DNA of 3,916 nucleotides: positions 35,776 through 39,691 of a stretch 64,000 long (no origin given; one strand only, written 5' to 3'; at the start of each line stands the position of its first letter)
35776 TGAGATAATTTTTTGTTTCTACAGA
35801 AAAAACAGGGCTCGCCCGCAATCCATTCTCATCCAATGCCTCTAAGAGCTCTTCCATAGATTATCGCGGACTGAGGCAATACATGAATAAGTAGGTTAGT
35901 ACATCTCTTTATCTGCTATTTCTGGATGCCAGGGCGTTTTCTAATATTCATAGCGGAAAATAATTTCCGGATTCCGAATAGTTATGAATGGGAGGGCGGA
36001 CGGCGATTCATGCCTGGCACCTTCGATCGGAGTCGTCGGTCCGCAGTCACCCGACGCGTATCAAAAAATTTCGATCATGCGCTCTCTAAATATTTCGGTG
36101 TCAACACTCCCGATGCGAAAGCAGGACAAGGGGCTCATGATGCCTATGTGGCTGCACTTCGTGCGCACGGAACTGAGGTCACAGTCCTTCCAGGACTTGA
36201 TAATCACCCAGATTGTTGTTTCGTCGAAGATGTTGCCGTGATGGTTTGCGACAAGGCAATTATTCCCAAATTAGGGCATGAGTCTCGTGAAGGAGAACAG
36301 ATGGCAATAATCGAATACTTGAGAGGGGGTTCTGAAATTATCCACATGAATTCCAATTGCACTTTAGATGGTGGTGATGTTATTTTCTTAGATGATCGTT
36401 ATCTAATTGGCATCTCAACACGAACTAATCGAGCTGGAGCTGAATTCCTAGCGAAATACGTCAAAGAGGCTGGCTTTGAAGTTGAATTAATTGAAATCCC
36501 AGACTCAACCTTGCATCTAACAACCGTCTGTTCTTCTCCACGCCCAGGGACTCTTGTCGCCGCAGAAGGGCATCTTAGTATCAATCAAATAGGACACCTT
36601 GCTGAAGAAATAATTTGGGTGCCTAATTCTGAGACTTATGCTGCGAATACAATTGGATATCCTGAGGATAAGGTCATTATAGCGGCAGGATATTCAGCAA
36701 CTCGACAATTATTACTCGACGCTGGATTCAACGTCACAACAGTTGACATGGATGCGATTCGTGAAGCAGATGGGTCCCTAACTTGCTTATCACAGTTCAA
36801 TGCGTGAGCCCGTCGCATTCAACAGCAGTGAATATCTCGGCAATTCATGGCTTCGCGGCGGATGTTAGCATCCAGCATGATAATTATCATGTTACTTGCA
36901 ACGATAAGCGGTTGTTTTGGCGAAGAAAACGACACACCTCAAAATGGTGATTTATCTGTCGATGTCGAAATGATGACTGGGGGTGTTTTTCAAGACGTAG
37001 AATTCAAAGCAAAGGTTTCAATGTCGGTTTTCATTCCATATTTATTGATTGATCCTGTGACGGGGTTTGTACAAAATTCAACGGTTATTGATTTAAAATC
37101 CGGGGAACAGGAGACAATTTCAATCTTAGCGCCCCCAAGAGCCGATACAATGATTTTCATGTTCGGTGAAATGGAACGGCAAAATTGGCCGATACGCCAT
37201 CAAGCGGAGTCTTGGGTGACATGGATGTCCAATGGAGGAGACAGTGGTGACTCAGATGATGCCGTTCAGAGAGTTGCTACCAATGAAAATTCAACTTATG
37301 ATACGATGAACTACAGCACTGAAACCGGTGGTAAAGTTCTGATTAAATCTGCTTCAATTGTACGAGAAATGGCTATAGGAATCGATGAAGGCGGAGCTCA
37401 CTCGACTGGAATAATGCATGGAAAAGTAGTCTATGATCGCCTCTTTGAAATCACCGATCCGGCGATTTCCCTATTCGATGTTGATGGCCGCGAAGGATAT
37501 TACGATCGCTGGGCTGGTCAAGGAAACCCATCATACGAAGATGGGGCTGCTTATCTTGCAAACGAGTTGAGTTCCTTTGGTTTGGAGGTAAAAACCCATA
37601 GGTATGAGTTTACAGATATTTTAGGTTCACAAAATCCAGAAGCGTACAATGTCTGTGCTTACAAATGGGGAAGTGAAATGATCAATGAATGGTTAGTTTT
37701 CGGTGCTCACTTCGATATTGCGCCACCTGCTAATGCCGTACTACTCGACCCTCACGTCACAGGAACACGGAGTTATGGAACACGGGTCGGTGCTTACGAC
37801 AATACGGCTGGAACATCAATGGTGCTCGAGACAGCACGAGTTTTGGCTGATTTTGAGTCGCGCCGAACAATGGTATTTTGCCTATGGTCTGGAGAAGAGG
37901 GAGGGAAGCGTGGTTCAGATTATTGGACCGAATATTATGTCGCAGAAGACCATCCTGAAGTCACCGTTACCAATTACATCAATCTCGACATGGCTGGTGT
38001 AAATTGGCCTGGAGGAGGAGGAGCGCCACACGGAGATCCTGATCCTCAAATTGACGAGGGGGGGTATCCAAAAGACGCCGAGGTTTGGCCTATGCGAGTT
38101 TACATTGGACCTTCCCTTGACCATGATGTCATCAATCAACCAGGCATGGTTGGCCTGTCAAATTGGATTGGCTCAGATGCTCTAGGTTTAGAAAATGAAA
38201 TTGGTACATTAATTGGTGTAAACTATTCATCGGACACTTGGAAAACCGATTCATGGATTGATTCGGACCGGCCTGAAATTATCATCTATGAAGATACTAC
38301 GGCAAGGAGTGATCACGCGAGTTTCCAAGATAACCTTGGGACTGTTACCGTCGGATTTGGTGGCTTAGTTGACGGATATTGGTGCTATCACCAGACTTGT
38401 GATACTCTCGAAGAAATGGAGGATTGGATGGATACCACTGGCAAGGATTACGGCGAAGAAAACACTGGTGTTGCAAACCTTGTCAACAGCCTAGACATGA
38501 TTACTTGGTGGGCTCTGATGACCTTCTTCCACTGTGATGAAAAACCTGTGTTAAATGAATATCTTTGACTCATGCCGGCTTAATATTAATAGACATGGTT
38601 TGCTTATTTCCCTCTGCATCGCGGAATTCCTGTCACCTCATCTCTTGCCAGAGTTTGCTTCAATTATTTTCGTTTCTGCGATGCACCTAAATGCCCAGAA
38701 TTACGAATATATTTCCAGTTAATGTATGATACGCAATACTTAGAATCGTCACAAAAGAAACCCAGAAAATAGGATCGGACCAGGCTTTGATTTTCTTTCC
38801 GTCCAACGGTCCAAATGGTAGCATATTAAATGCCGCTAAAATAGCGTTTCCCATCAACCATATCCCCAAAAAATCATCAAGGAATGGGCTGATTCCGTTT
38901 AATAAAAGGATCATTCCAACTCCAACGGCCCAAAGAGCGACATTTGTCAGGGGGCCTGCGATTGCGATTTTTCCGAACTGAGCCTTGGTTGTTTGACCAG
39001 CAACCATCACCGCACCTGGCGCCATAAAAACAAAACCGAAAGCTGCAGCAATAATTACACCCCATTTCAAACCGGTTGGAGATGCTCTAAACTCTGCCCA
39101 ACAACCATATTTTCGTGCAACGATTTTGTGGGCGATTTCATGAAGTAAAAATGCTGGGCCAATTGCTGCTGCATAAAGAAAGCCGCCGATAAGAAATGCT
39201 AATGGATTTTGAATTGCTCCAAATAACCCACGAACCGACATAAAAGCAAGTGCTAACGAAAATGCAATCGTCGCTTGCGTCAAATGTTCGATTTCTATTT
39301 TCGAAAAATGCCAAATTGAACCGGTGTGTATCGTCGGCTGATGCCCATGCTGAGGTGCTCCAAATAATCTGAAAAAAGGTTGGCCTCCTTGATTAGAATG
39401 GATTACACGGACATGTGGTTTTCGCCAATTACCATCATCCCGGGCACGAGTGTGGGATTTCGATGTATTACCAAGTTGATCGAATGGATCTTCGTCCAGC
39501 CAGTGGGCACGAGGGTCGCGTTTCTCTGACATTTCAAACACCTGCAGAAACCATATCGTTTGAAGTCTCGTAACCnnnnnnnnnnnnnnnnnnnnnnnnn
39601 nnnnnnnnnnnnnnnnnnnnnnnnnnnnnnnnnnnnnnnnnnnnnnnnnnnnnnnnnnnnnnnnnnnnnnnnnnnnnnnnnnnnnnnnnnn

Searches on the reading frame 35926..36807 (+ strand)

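Call 14: search_protein_families(library=pfam, proteins=[window:35926-36807:+], max_evalue=0.0001)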
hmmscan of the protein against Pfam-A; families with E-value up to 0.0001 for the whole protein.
window:35926-36807:+ (293 aa): 2 families
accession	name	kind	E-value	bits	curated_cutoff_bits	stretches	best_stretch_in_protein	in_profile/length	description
PF02274.22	ADI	-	7.6e-10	38.8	22.8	1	142-203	181-247/377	Arginine deiminase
PF19420.4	DDAH_eukar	-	7.6e-07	29.1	23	1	71-185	32-163/291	N,N dimethylarginine dimethylhydrolase, eukaryotic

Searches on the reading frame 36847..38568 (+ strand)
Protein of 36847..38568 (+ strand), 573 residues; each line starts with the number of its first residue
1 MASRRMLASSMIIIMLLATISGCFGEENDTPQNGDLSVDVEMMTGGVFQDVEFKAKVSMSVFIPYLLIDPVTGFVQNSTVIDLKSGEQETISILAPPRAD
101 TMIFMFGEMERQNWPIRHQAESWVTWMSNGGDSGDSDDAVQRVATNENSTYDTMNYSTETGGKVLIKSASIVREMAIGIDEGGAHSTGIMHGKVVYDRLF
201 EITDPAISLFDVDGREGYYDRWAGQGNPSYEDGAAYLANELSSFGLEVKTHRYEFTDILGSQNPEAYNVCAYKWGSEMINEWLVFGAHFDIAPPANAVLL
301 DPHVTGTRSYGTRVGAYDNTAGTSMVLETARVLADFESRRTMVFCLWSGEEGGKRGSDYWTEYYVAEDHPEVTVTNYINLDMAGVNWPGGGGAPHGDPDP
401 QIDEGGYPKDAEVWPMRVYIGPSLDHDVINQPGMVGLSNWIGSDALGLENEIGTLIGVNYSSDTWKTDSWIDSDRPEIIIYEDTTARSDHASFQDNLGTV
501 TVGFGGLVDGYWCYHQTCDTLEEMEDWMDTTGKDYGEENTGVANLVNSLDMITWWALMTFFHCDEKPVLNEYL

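Call 14: search_protein_families(library=pfam, proteins=[window:36847-38568:+], max_evalue=0.0001)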
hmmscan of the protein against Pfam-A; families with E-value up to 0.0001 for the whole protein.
window:36847-38568:+ (573 aa): 2 families
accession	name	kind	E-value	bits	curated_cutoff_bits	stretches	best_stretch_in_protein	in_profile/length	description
PF04389.22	Peptidase_M28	-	6e-22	78.7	21.3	1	275-388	8-100/193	Peptidase family M28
PF01546.33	Peptidase_M20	-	2.5e-05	24.7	24.6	0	285-365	2-83/206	Peptidase family M20/M25/M40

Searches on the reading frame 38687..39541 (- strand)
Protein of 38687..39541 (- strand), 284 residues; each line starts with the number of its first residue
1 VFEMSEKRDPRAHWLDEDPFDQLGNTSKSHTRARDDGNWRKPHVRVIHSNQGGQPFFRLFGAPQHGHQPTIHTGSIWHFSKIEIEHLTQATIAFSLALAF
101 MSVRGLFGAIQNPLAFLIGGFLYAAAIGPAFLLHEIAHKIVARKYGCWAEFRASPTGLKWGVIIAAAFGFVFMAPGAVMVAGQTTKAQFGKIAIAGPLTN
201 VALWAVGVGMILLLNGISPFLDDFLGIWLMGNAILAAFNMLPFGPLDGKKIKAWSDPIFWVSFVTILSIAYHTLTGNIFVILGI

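Call 14: search_protein_families(library=pfam, proteins=[window:38687-39541:-], max_evalue=0.0001)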
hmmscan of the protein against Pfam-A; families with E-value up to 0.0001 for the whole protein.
window:38687-39541:- (284 aa): 1 family
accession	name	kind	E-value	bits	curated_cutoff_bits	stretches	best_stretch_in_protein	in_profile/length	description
PF02163.28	Peptidase_M50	-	1.6e-07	31.3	27.2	0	124-215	3-104/221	Peptidase family M50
